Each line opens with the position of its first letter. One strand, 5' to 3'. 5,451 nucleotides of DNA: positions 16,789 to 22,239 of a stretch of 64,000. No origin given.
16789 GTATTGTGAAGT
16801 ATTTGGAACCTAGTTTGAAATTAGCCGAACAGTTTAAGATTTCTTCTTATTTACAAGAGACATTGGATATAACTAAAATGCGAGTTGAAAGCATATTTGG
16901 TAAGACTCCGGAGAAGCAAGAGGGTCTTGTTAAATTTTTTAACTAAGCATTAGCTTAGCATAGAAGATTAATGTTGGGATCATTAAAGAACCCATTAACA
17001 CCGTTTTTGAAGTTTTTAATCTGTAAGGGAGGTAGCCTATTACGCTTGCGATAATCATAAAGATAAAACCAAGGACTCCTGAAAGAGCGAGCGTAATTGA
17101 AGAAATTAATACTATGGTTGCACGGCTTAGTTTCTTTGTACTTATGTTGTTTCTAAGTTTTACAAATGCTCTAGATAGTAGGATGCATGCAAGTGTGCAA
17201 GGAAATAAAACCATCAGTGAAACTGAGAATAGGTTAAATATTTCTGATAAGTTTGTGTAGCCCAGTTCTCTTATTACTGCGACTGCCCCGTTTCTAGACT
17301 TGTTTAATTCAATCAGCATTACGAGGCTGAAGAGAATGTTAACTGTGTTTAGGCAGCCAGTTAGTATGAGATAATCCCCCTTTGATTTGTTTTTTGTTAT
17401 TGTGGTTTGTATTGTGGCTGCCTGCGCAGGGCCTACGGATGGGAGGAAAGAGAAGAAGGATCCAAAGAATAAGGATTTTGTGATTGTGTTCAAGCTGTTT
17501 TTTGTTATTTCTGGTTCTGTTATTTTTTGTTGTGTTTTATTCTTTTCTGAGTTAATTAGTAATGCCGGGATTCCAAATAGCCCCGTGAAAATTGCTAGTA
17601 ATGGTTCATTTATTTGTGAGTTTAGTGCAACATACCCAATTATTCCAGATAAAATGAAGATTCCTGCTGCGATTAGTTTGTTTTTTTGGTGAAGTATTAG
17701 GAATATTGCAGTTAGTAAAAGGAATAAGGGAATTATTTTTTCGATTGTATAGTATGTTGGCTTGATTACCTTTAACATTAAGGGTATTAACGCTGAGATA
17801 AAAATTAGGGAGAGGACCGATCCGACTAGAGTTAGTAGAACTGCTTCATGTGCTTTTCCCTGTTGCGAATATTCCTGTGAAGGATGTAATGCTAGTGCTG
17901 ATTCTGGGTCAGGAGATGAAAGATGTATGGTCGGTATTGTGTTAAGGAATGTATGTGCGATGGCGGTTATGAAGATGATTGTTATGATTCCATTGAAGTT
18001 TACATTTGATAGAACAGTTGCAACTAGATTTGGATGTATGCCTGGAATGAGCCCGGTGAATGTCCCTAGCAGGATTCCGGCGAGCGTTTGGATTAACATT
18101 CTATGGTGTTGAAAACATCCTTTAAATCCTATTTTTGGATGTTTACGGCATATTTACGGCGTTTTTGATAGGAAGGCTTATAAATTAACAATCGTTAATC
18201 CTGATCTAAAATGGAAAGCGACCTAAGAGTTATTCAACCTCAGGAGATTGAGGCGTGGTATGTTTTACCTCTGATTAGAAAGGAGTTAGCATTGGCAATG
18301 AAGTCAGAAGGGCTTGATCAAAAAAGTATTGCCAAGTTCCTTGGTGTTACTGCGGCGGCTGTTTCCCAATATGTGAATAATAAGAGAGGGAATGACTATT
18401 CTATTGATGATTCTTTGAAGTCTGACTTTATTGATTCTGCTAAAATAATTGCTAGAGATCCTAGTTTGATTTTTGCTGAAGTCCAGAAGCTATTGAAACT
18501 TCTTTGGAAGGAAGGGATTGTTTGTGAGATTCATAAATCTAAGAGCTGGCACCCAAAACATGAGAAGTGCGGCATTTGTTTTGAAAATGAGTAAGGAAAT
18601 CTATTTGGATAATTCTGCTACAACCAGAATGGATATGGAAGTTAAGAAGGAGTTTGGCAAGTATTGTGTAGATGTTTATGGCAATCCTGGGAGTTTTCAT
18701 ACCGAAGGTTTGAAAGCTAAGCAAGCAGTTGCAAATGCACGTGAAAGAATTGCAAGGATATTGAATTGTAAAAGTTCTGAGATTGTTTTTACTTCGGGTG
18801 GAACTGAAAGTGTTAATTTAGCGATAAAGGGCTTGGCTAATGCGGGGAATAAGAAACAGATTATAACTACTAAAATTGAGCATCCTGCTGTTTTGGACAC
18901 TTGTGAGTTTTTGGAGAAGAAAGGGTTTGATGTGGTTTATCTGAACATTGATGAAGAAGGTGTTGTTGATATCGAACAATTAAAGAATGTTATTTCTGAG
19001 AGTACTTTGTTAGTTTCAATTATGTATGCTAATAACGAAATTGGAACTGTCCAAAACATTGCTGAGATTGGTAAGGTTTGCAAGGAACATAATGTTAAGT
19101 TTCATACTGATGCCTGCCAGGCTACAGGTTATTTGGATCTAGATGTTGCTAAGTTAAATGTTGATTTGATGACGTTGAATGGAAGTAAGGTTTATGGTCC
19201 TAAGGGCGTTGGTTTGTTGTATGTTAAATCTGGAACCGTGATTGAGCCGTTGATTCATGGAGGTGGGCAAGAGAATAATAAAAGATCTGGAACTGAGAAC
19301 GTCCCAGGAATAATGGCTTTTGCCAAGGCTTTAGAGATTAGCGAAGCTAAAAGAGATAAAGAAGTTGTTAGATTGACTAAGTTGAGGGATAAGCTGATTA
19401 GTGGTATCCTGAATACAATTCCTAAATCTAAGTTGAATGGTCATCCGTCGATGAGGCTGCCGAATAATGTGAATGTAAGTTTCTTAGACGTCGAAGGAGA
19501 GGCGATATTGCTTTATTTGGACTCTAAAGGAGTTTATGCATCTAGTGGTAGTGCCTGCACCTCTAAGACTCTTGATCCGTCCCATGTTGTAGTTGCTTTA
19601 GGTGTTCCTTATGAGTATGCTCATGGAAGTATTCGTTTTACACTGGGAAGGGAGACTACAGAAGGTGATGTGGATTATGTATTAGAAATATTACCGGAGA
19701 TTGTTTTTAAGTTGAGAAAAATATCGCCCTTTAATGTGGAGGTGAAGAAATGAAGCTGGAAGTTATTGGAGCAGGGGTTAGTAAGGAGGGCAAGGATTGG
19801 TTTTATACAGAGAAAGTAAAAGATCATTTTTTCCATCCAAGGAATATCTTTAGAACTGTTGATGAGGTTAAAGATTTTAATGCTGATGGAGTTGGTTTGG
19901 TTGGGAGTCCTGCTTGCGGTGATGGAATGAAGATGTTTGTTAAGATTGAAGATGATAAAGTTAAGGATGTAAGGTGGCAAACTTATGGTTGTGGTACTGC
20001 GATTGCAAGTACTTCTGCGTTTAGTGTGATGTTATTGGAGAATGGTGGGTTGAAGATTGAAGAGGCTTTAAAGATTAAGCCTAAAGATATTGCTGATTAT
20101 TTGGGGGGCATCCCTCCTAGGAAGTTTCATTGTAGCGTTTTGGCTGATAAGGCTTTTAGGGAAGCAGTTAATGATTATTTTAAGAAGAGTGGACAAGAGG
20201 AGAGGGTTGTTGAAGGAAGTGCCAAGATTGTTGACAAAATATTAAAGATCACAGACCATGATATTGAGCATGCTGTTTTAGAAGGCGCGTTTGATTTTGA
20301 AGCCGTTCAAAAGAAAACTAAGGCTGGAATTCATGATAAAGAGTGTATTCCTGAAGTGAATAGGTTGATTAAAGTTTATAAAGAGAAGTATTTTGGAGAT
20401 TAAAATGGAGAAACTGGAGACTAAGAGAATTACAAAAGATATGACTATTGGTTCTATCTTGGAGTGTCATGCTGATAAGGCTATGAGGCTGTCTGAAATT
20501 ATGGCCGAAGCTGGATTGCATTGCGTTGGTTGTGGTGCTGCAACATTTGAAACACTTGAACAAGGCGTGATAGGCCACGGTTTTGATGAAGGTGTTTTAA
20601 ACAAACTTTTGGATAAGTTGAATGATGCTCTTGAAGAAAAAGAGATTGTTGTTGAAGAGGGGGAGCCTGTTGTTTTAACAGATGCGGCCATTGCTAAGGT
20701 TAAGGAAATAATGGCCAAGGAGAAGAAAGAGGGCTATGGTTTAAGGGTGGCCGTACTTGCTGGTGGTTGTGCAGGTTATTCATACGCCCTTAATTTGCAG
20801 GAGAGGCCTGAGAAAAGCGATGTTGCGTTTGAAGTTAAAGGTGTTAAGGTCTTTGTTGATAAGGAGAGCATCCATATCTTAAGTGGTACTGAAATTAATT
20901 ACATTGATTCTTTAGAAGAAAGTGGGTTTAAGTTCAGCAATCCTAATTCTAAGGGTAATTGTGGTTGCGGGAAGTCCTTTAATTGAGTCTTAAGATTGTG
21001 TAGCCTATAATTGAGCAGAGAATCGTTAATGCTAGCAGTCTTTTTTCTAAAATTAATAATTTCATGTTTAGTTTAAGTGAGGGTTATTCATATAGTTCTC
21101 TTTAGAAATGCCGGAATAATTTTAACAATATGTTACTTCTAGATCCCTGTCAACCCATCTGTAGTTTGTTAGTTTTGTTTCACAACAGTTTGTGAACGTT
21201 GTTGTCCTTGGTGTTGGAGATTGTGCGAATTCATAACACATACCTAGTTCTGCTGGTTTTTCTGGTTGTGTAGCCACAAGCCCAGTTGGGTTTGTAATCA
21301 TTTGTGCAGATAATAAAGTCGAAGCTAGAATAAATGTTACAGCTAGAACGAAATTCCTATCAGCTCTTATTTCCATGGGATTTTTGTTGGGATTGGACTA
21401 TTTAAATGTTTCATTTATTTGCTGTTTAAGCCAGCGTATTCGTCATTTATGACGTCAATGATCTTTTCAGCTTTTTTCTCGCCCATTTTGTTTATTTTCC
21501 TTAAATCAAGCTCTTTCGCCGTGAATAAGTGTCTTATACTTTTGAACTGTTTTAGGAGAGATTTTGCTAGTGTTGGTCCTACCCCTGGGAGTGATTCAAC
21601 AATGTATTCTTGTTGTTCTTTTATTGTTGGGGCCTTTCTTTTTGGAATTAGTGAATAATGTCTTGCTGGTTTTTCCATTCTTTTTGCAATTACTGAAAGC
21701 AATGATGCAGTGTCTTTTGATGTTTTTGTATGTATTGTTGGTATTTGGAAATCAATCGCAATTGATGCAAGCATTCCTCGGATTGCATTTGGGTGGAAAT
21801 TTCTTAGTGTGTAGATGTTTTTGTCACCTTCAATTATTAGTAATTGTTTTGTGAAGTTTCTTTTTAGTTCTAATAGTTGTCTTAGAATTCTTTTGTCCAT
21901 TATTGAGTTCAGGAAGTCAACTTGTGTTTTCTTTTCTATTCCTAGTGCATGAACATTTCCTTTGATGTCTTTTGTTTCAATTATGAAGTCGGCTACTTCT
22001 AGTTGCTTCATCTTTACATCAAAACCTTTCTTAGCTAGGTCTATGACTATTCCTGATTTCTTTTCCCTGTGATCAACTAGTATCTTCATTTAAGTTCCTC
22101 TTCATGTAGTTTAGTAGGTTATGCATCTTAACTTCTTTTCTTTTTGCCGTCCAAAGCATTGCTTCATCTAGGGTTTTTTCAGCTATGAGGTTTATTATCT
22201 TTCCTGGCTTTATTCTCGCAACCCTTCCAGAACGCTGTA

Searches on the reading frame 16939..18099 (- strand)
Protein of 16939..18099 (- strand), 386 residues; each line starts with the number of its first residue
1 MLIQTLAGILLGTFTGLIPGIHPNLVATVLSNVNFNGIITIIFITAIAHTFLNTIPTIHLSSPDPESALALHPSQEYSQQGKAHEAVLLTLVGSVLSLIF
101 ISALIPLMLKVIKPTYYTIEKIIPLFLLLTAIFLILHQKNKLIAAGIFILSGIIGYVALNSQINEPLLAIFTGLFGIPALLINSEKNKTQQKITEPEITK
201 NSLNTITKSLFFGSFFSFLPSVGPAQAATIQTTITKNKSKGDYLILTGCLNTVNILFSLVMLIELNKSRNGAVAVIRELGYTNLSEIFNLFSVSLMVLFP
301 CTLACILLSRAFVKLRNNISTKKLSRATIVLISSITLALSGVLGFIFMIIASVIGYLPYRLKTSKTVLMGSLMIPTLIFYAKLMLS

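Call 41: search_protein_families(library=pfam, proteins=[window:16939-18099:-], max_evalue=0.01)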
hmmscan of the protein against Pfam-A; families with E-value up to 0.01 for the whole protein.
window:16939-18099:- (386 aa): 1 family
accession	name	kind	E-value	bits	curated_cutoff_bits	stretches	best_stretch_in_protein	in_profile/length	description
PF01970.21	TctA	-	1.2e-43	149.8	28.9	1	3-369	2-422/423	Tripartite tricarboxylate transporter TctA family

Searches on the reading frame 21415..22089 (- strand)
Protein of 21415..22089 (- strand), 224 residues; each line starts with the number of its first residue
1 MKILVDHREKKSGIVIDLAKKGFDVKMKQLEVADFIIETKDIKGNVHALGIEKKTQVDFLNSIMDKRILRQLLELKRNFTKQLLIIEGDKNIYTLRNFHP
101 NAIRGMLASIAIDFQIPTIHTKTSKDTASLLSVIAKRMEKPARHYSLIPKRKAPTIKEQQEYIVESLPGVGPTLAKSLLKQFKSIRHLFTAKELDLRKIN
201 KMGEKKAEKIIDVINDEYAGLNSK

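Call 21: search_protein_families(library=pfam, proteins=[window:21415-22089:-], max_evalue=0.1)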
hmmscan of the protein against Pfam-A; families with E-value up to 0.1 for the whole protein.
window:21415-22089:- (224 aa): 7 families
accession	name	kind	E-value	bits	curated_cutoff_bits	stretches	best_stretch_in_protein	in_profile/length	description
PF02732.21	ERCC4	-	1.1e-26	93.8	24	1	5-132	1-138/140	ERCC4 domain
PF14520.12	HHH_5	-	1.4e-10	41.9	27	1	165-215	5-56/57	Helix-hairpin-helix domain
PF12826.13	HHH_2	-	6.1e-09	36.3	27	1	167-216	8-57/64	Helix-hairpin-helix motif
PF00633.29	HHH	-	0.00049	20.2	24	0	165-179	14-28/30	Helix-hairpin-helix motif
PF01367.25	5_3_exonuc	-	0.0027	18.6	40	1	166-204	22-58/97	5'-3' exonuclease, C-terminal SAM fold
PF12836.13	HHH_3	-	0.011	16.2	27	0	166-212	18-62/65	Helix-hairpin-helix motif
PF11798.14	IMS_HHH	-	0.038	14.7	24.4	0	164-182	13-30/32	IMS family HHH motif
